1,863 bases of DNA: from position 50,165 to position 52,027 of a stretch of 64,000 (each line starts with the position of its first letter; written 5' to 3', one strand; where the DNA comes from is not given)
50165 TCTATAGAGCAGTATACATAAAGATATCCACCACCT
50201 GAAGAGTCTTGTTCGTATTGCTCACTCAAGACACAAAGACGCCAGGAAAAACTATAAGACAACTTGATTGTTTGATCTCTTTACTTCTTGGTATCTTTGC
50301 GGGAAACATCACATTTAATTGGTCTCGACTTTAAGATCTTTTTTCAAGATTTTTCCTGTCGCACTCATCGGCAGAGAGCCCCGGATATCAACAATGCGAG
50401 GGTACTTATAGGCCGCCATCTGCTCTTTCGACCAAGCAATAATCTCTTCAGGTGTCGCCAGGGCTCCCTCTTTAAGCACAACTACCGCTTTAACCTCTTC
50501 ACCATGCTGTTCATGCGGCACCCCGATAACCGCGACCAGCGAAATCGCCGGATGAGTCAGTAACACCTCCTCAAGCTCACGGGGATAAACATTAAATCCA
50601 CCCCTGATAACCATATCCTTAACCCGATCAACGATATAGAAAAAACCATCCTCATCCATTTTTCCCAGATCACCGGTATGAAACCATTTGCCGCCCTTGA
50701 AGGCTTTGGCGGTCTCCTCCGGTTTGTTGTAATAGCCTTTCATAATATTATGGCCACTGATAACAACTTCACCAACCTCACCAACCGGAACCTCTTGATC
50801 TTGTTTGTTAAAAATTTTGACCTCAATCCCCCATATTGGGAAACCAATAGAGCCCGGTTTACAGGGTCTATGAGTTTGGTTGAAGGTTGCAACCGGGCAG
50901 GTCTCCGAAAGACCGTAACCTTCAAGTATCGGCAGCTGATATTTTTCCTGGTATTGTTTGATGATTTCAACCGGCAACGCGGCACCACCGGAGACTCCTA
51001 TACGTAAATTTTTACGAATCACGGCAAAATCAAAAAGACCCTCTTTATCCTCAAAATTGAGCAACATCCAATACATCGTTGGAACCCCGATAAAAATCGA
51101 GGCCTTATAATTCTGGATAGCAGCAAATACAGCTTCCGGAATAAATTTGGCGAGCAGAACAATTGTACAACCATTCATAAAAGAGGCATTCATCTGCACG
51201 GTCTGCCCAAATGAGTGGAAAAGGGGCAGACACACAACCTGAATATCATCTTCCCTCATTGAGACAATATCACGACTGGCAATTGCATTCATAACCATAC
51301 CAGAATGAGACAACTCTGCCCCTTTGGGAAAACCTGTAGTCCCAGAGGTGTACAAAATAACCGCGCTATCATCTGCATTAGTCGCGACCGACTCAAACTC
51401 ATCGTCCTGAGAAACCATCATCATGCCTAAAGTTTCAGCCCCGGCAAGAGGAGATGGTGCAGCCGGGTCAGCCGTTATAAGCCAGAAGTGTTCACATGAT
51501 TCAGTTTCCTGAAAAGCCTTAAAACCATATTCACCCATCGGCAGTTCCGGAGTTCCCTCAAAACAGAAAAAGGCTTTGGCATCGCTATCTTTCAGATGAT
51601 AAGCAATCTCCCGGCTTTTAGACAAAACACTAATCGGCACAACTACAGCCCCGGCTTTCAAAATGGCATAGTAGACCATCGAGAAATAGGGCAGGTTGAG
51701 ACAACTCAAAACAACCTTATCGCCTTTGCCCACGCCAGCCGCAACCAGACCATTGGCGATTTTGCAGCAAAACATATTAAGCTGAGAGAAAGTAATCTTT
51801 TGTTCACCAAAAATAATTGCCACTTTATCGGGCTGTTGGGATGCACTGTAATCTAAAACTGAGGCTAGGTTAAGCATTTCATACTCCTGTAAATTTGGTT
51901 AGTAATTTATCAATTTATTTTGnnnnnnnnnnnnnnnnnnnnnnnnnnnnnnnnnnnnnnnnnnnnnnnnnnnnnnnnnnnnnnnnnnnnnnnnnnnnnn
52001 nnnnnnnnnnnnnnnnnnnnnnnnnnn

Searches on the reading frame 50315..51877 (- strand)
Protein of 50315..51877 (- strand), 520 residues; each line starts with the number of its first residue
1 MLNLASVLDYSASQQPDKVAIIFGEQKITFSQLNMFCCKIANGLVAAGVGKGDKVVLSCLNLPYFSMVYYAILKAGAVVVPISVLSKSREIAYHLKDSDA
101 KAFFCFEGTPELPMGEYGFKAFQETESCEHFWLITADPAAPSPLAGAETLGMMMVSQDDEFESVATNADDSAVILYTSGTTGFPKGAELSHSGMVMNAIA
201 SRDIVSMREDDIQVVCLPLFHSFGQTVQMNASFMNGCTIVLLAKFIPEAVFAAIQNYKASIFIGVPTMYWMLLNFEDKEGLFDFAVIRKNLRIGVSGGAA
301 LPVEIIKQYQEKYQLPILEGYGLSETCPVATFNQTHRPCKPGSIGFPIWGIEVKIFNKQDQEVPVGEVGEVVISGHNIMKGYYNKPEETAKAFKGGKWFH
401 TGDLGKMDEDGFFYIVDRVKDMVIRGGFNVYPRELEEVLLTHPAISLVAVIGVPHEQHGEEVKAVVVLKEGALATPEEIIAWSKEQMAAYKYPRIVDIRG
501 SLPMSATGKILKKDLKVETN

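Call 14: search_protein_families(library=pfam, proteins=[window:50315-51877:-], max_evalue=0.001)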
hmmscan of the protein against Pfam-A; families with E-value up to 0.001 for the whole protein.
window:50315-51877:- (520 aa): 2 families
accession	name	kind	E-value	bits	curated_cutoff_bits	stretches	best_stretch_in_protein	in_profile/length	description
PF00501.34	AMP-binding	-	1.8e-92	310.6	29.9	1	9-383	2-384/384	AMP-binding enzyme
PF13193.12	AMP-binding_C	-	7e-18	65.8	24.5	1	434-509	1-76/76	AMP-binding enzyme C-terminal domain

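Call 32: search_protein_families(library=ncbifam, proteins=[window:50315-51877:-], max_evalue=1e-10)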
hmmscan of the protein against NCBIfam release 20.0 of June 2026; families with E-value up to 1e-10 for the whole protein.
window:50315-51877:- (520 aa): 104 families (the best 25 are shown)
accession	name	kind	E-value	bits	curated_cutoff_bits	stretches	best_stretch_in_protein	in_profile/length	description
NF004837.0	PRK06187.1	subfamily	3.7e-140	467.7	476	1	2-518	8-521/531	long-chain-fatty-acid--CoA ligase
NF006181.0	PRK08314.1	subfamily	5.4e-122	407.9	705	1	3-516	25-551/563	long-chain-fatty-acid--CoA ligase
NF006182.0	PRK08316.1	subfamily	1.4e-116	390.1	663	1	4-517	13-515/523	fatty acyl-CoA synthetase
NF004114.0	PRK05605.1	equivalog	6.1e-112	374.8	766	2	153-516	205-566/575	long-chain-fatty-acid--CoA ligase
NF005702.0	PRK07514.1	subfamily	7.5e-108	361.1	558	1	3-516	4-497/506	malonyl-CoA synthase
NF005801.1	PRK07656.1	equivalog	5.1e-107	358.6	657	1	7-516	6-500/500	FadD3 family acyl-CoA ligase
NF005220.0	PRK06710.1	equivalog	3.7e-106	355.5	1116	2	162-515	199-549/563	long-chain-fatty-acid--CoA ligase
NF005463.0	PRK07059.1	subfamily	9.7e-104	347.7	869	2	156-517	191-554/557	long-chain-fatty-acid--CoA ligase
NF009233.0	PRK12583.1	subfamily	3.1e-103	346.1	832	1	6-515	22-546/558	fatty acid CoA ligase family protein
NF052269.1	Staph_lig_FadD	equivalog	5.2e-102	341.7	650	1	156-516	137-490/499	long-chain-fatty-acid--CoA ligase FadD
NF005307.0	PRK06839.1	equivalog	1.9e-99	333.6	748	1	4-516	4-490/496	o-succinylbenzoate--CoA ligase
NF004822.0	PRK06178.1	equivalog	1.9e-95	320.6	782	1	4-518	39-566/571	acyl-CoA synthetase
TIGR03205.1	pimA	equivalog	4.6e-95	319.1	705.6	1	4-515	23-540/541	dicarboxylate--CoA ligase PimA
NF004229.0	PRK05677.1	subfamily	6.7e-94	315.3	879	1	154-518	192-554/563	long-chain-fatty-acid--CoA ligase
NF005714.0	PRK07529.1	subfamily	1.1e-92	311.4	632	1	5-517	33-574/640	acyl-CoA synthetase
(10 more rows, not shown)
